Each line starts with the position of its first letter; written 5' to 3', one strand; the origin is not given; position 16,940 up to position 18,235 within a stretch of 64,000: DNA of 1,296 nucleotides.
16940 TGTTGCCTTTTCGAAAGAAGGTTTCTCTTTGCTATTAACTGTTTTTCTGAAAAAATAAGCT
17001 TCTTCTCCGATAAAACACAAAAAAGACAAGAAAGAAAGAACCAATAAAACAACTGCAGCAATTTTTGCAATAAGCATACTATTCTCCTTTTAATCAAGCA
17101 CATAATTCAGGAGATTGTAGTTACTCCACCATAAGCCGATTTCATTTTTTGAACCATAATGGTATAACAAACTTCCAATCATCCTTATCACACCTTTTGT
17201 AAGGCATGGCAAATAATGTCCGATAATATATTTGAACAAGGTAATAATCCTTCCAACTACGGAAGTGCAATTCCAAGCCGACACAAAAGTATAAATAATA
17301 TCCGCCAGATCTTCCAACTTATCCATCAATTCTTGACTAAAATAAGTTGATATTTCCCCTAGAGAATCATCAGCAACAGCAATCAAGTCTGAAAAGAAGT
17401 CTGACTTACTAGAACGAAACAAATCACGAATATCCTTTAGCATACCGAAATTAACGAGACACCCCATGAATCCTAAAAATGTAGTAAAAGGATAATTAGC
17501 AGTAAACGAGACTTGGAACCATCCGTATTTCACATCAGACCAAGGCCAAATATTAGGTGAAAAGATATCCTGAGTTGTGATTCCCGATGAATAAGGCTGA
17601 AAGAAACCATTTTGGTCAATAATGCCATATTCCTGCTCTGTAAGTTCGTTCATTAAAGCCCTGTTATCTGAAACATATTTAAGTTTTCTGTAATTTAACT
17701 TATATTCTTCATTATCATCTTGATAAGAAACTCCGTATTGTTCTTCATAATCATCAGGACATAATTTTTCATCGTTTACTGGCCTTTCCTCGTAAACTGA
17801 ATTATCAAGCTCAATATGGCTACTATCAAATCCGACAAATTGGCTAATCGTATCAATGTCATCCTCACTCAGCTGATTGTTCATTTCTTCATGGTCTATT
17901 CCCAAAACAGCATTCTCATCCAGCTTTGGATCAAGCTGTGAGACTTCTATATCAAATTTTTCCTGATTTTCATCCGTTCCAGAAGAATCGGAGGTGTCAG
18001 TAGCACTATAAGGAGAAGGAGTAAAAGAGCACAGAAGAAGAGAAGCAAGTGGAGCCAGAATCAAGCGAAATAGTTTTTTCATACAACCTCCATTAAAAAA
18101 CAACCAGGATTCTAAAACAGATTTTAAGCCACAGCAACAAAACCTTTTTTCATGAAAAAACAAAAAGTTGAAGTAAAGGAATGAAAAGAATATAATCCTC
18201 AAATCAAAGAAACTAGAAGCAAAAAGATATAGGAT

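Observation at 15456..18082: Polymorphic-toxin-like locus: secreted lipoprotein followed by three tandem paralogous small membrane proteins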

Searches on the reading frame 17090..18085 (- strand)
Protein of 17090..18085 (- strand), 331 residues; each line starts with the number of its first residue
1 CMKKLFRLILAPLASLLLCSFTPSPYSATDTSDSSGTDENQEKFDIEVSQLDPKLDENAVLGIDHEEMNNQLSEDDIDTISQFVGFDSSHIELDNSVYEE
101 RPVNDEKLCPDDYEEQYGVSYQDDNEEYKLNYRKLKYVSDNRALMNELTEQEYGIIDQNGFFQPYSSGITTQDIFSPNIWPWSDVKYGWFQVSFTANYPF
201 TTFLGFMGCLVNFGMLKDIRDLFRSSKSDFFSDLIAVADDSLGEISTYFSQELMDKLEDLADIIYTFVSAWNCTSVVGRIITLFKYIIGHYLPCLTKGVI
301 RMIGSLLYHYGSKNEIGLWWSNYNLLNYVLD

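Call 4: search_protein_families(library=pfam, proteins=[window:17090-18085:-], max_evalue=1)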
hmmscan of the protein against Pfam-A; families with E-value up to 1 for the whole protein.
window:17090-18085:- (331 aa): 1 family
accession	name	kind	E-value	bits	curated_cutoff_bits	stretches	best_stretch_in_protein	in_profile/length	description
PF17879.7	DNA_ligase_C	-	0.14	12.6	25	1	140-173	43-75/109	DNA ligase C-terminal domain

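Call 5: find_homologous_proteins(query=window:17090-18085:-, max_evalue=0.01)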
Query window:17090-18085:- (331 aa): 2 proteins with E <= 0.01 among 825 candidates.
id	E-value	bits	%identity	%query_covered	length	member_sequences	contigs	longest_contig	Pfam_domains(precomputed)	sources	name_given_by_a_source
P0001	3.2e-222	755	100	100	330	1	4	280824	-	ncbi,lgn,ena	-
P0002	1.9e-101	358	52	99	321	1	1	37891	-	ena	-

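Call 7: find_encoding_contigs(protein=P0002, flank=10000, max_places=6)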
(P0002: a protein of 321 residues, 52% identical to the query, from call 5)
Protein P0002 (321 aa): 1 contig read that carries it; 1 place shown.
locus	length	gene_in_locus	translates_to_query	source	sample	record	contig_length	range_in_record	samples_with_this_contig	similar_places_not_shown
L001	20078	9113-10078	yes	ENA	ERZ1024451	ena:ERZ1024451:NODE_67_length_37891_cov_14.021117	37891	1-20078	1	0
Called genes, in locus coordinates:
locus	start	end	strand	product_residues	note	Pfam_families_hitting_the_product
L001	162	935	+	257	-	PF02457:DAC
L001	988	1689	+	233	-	PF01048:PNP_UDP_1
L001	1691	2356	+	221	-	-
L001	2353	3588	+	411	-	-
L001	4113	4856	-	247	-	-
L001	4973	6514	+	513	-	PF00117:GATase, PF07722:Peptidase_C26 (weak), PF02540:NAD_synthase, PF00958:GMP_synt_C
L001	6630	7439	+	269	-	PF02811:PHP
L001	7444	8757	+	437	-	PF00535:Glycos_transf_2, PF13641:Glyco_tranf_2_3, PF13632:Glyco_trans_2_3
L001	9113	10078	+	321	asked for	-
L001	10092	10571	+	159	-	-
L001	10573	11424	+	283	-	PF00082:Peptidase_S8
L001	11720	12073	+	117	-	PF03780:Asp23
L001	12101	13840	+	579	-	PF02734:Dak2, PF21645:FakA-like_M, PF13684:FakA-like_C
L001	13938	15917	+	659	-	PF00270:DEAD, PF04851:ResIII (weak), PF19833:RecG_dom3_C (faint), PF00271:Helicase_C, PF22590:Cas3-like_C_2 (weak)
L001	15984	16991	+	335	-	PF02504:FA_synthesis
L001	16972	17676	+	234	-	PF14622:Ribonucleas_3_3, PF00636:Ribonuclease_3, PF00035:dsrm (weak)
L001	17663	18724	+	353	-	PF02881:SRP54_N, PF00448:SRP54, PF13207:AAA_17 (weak)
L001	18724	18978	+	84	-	-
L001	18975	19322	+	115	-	PF04297:UPF0122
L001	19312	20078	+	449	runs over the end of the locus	PF02881:SRP54_N, PF00448:SRP54, PF01656:CbiA (faint), PF02978:SRP_SPB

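Call 8: find_encoding_contigs(protein=P0001, flank=10000, max_places=6)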
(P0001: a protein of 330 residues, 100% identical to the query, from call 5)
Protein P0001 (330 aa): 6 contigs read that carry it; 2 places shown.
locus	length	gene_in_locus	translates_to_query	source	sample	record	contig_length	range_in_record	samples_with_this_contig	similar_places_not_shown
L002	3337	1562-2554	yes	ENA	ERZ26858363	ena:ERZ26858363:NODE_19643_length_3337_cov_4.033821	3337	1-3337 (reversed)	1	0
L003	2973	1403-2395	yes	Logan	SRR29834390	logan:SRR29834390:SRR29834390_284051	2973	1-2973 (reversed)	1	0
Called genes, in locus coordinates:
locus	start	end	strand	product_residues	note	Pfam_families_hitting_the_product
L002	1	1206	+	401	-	?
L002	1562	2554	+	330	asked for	-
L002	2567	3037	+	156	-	-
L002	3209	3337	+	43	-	?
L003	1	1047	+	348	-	?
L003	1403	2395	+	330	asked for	-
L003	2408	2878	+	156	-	-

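Call 23: find_related_loci(query=A3, collection=genome_contigs, flank=8000)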
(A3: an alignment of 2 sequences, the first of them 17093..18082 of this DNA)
Query A3 (330 aa) in genome_contigs; peptide patterns used: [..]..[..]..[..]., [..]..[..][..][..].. (x = any residue, [..] = any of these).
96 stretches matched a pattern, but none encodes a relative of the query by tblastn (E <= 1e-3).

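Call 31: predict_structure(alignment_id=A3)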
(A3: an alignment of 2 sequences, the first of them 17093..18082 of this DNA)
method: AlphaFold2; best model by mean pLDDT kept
length: 330 residues; sequences in the alignment: 2
mean_pLDDT: 34.3   pTM: 0.21
mean pLDDT of the five models: 34.3, 33.9, 33.2, 32.5, 31.6
residues with pLDDT >= 90: 0; 70-90: 1; 50-70: 26; < 50: 303
segments of 3 or more residues with pLDDT < 50: 1-104, 133-330
pLDDT, mean of each block of 10 residues (from residue 1): 35 30 25 33 35 30 26 33 29 33 50 66 55 46 38 36 33 28 25 27 35 27 28 29 27 37 34 33 35 36 33 35 30
secondary structure, 60 per line:
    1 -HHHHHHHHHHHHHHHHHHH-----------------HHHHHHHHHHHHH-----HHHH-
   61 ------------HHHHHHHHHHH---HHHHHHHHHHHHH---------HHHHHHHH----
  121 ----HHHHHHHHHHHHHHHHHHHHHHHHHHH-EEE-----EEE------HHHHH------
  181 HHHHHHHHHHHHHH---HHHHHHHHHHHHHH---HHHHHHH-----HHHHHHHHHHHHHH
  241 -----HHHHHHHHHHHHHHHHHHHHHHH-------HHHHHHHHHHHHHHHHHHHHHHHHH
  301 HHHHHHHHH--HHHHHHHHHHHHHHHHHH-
elements in order: H2-20 H38-50 H56-59 H73-83 H87-99 H109-116 H125-151 E153-155 E161-163 H170-174 H181-194 H198-211 H215-221 H227-240 H246-268 H276-309 H312-329

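Call 32: search_protein_representatives(alignment_id=A3)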
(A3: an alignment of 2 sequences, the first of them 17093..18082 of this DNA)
Query: 2 sequences, 330 profile positions. Proteins with E-value up to 0.001 (for the whole library): 27; up to 1e-10: 19; up to 1e-30: 9. The best 27 are listed.
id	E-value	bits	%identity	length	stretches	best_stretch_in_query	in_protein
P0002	6.8e-191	650.3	-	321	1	1-330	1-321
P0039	8.2e-65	235.9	-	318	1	2-328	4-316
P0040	3.2e-50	187.9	-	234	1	89-322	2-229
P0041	3.0e-47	178.2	-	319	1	2-327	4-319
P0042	2.5e-45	171.9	-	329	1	3-325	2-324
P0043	1.6e-43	165.9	-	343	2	123-328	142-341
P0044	7.7e-40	153.8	-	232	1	6-223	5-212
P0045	2.1e-36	142.5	-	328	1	3-324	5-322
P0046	3.8e-33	131.8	-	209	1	1-216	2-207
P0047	1.0e-29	120.5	-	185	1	142-329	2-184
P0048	1.8e-27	113.1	-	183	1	145-328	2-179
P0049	6.6e-25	104.7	-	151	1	85-229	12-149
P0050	3.5e-22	95.8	-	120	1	4-127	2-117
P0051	1.7e-20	90.2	-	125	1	2-123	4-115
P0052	1.9e-20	90.1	-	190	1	2-157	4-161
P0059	1.6e-05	41.0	-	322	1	60-309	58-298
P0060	1.5e-04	37.8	-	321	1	6-300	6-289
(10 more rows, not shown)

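Call 35: find_homologous_proteins(query=A4, max_evalue=0.001)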
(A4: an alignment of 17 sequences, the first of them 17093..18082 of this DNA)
Query A4 (17 sequences) (330 aa, profile of the alignment): 8 proteins with E <= 0.001 among 4842 candidates.
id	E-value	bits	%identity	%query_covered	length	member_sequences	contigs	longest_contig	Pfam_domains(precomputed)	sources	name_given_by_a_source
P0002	3.6e-115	403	52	100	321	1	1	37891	-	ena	-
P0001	1.5e-113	398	100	100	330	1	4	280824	-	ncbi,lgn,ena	-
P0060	1.6e-77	279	21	74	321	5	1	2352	-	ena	-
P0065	1.3e-61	227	23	97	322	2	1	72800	-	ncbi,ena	-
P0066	1.5e-61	227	23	82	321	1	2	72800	-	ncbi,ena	-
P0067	4.9e-60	222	20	95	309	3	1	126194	-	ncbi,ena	-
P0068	2.1e-54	203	23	48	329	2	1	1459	-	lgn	-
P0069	4.0e-9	55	23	23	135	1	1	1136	-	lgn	-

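Call 36: search_solved_structures(query=A4, max_evalue=10)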
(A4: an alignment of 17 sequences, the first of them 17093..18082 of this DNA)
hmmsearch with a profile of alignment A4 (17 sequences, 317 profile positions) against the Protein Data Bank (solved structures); distinct sequences matched with E-value up to 10: 2.
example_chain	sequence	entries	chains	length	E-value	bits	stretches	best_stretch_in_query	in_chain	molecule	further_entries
7zc6_E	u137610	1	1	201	4.2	10.2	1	236-286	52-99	RnfE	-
5hhe_D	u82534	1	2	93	5.9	9.7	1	30-92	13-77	Beclin-1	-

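Call 37: search_protein_families(library=pfam, alignment_id=A4, max_evalue=0.1)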
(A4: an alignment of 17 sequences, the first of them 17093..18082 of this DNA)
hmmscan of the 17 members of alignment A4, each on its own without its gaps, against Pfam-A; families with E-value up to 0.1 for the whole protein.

A. member 1, window:17093-18082:- (330 aa): 0 families

B. families by the number of members that match (of 17 scanned): 6 families
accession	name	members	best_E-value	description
PF20790.2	Reov_VP3_GTase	1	0.0095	Reovirus VP3 protein, guanylyltransferase (GTase)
PF02734.22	Dak2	1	0.032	DAK2 domain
PF23025.1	YbjQ_2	1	0.051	C2 domain-containing protein 5, YbjQ-like domain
PF17027.11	Bromo_TP_like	1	0.055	Histone-fold protein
PF14903.11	WG_beta_rep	1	0.058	WG containing repeat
PF11337.13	DUF3139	1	0.063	Protein of unknown function (DUF3139)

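Call 38: find_encoding_contigs(protein=P0065, flank=8000, max_places=3)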
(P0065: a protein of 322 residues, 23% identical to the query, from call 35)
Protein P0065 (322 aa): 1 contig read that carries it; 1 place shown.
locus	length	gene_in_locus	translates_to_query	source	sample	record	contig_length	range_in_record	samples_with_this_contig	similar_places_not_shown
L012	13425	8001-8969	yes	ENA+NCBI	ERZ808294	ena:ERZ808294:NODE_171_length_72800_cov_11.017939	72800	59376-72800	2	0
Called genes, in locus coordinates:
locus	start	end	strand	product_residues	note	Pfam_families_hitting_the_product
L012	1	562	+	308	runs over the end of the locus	PF13102:Phage_int_SAM_5 (weak), PF14659:Phage_int_SAM_3, PF00589:Phage_integrase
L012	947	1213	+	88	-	-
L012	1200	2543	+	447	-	PF13306:LRR_5, PF05725:FNIP (faint), PF13306:LRR_5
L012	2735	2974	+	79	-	-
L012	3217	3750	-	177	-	-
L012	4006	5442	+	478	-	PF03323:GerA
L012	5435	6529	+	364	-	PF03845:Spore_permease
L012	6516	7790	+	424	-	-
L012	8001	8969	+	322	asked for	-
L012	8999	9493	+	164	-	-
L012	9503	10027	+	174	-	-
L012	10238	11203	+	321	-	-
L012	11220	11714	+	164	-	-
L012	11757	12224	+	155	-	-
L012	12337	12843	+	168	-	-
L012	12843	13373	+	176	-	-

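Call 39: find_encoding_contigs(protein=P0067, flank=8000, max_places=3)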
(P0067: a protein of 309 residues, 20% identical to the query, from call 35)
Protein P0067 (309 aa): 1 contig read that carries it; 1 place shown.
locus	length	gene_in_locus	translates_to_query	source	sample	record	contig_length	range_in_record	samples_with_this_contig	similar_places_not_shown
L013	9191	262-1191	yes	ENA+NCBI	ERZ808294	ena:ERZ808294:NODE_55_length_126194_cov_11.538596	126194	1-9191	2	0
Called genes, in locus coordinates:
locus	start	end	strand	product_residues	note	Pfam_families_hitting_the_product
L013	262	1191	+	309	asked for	-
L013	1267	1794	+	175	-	-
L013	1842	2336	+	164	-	-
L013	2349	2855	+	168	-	-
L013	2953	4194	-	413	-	PF00365:PFK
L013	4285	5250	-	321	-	PF00365:PFK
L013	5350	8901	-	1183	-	PF02811:PHP, PF07733:DNA_pol3_alpha, PF17657:DNA_pol3_finger, PF14579:HHH_6, PF01336:tRNA_anti-codon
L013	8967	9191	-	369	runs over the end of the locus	PF04055:Radical_SAM, PF06969:HemN_C (weak)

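Call 46: find_related_loci(query=A5, collection=metagenome_contigs, flank=6000)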
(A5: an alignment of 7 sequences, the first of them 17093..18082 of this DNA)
Query A5 (330 aa) in metagenome_contigs; peptide patterns used: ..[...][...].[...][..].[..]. (x = any residue, [..] = any of these).
66 stretches matched a pattern; 3 encode a relative of the query (tblastn E <= 1e-3); 3 distinct loci.
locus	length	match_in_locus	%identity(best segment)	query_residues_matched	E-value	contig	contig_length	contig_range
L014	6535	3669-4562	37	18-325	1e-63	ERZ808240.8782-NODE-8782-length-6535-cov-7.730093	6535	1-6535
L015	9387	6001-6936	36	2-327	1e-62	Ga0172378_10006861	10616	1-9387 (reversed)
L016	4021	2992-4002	29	2-327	5e-42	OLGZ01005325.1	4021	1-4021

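Call 47: find_related_loci(query=A5, collection=viral_contigs, flank=6000)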
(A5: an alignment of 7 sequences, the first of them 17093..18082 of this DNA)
Query A5 (330 aa) in viral_contigs; peptide patterns used: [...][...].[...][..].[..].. (x = any residue, [..] = any of these).
40 stretches matched a pattern, but none encodes a relative of the query by tblastn (E <= 1e-3).

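Call 63: search_protein_families(library=ncbifam, proteins=[window:17093-18082:-, L001:10573-11421:+, L015:7469-8308:+, L014:5086-5940:+, L012:8001-8966:+, L012:8987-9490:+, L012:9503-10024:+], max_evalue=0.01)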
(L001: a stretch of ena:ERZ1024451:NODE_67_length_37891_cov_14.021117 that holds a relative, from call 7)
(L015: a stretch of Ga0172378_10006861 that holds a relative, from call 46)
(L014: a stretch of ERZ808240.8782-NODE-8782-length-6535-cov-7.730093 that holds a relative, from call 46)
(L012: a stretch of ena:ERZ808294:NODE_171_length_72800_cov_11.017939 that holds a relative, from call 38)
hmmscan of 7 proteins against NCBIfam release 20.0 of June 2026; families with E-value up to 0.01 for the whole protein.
window:17093-18082:- (330 aa): 0 families

L001:10573-11421:+ (283 aa): 4 families
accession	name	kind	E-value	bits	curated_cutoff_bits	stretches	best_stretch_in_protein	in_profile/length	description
TIGR03921.1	T7SS_mycosin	equivalog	4.9e-21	75.2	278.75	1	43-250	13-239/353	type VII secretion-associated serine protease mycosin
TIGR03895.1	protease_PatA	subfamily_domain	8.3e-14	51.2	421.05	1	87-264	1-185/606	PatA/PatG family cyanobactin maturation protease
NF049966.1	QH_SP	equivalog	2.4e-11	43.4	165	1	47-259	2-197/219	subtilisin-like serine protease QhpE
NF033595.1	denti_PrtP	equivalog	2e-08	33.3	300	1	144-271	342-471/606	dentilisin complex serine proteinase subunit PrtP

L015:7469-8308:+ (280 aa): 5 families
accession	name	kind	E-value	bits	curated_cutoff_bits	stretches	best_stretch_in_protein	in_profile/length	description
TIGR03921.1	T7SS_mycosin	equivalog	1.7e-25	89.9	278.75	1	38-245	14-239/353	type VII secretion-associated serine protease mycosin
NF049966.1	QH_SP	equivalog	3.1e-17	62.7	165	1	41-254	2-197/219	subtilisin-like serine protease QhpE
TIGR03895.1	protease_PatA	subfamily_domain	2.6e-16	59.5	421.05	1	81-258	1-185/606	PatA/PatG family cyanobactin maturation protease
NF033595.1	denti_PrtP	equivalog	1.2e-09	37.3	300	1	138-263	342-468/606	dentilisin complex serine proteinase subunit PrtP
NF042956.1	IteS_antiphage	equivalog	0.004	15.5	900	0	29-145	247-361/747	S8 family anti-phage peptidase IteS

L014:5086-5940:+ (285 aa): 4 families
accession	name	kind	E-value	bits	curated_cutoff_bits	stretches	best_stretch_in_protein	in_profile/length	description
TIGR03921.1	T7SS_mycosin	equivalog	3.6e-17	62.5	278.75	1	44-252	14-241/353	type VII secretion-associated serine protease mycosin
NF049966.1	QH_SP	equivalog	6.2e-15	55.1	165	1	46-264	1-202/219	subtilisin-like serine protease QhpE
TIGR03895.1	protease_PatA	subfamily_domain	5.1e-13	48.6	421.05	1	87-264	1-185/606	PatA/PatG family cyanobactin maturation protease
NF033595.1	denti_PrtP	equivalog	0.00021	20.1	300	1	144-257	342-458/606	dentilisin complex serine proteinase subunit PrtP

L012:8001-8966:+ (322 aa): 0 families

L012:8987-9490:+ (168 aa): 0 families

L012:9503-10024:+ (174 aa): 0 families

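Call 64: search_protein_families(library=phrogs, proteins=[window:17093-18082:-, L012:8001-8966:+, L012:8987-9490:+, L012:9503-10024:+], max_evalue=0.01)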
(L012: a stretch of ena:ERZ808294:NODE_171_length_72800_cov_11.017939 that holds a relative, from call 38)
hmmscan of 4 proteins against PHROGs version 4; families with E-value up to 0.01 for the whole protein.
window:17093-18082:- (330 aa): 0 families

L012:8001-8966:+ (322 aa): 0 families

L012:8987-9490:+ (168 aa): 0 families

L012:9503-10024:+ (174 aa): 0 families

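Call 65: search_protein_families(library=padloc, proteins=[window:17093-18082:-, L012:8001-8966:+, L012:8987-9490:+, L012:9503-10024:+], max_evalue=0.01)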
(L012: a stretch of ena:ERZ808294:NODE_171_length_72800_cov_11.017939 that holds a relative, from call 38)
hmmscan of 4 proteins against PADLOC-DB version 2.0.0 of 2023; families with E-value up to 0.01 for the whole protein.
window:17093-18082:- (330 aa): 0 families

L012:8001-8966:+ (322 aa): 0 families

L012:8987-9490:+ (168 aa): 0 families

L012:9503-10024:+ (174 aa): 0 families

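Call 66: predict_structure(alignment_id=A4)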
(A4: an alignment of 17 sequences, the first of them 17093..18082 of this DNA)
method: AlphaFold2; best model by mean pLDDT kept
length: 330 residues; sequences in the alignment: 17
mean_pLDDT: 61.5   pTM: 0.48
mean pLDDT of the five models: 61.5, 60.2, 60.0, 57.2, 55.7
residues with pLDDT >= 90: 13; 70-90: 104; 50-70: 81; < 50: 132
segments of 3 or more residues with pLDDT < 50: 1-4, 13-44, 46-48, 50-64, 66-68, 167-177, 213-241, 243-245, 247-256, 265-272
pLDDT, mean of each block of 10 residues (from residue 1): 50 39 31 42 47 44 48 81 90 90 84 82 76 84 87 86 60 49 76 78 70 48 47 45 49 49 47 50 50 61 66 62 60
secondary structure, 60 per line:
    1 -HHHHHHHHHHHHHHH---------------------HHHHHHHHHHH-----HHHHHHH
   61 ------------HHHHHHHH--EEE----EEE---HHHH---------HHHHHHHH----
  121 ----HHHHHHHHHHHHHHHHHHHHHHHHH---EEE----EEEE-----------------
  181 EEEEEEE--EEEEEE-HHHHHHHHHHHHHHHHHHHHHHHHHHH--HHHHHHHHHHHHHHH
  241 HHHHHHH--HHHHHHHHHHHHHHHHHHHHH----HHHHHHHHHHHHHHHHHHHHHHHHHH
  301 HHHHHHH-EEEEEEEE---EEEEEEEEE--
elements in order: H2-16 H38-48 H54-60 H73-80 E83-85 E90-92 H96-99 H109-116 H125-149 E153-155 E160-163 E181-187 E190-195 H197-223 H226-247 H250-270 H275-307 E309-316 E320-328

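Call 74: find_encoding_contigs(protein=P0060, flank=5000, max_places=4)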
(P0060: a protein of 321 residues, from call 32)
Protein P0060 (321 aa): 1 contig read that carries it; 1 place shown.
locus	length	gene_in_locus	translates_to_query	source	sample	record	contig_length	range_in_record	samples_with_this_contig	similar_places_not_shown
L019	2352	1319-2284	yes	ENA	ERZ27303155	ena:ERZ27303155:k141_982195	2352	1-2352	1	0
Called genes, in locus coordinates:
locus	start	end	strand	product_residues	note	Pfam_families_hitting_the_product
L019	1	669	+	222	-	?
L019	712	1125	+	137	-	PF05504:Spore_GerAC (weak)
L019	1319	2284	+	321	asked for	-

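Call 89: fold_search(model_id=the predicted structure, library=pdb)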
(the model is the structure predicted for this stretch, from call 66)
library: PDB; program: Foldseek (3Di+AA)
matches with E <= 10: 3; with E <= 0.001: 0
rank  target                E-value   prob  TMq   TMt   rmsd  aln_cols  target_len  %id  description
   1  6y1y_B                8.1e+00  0.06  0.12  0.28  18.6       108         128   12  CheA dimerization domain of Treponema denticola (released 2020-10-28)
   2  9b9s                  8.6e+00  0.02  0.07  0.09  17.0        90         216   10  Crystal structure of the ligand binding domain of the Halomonas titanicae chemoreceptor Htc10 in complex with guanine (released 2024-11-20)
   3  6mvy_A                8.6e+00  0.01  0.09  0.11  16.8       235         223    9  NavAb voltage-gated sodium channel, residues 1-226, crystallized in the presence of Class 1B Anti-arrhythmic drug Lido (released 2018-12-05)
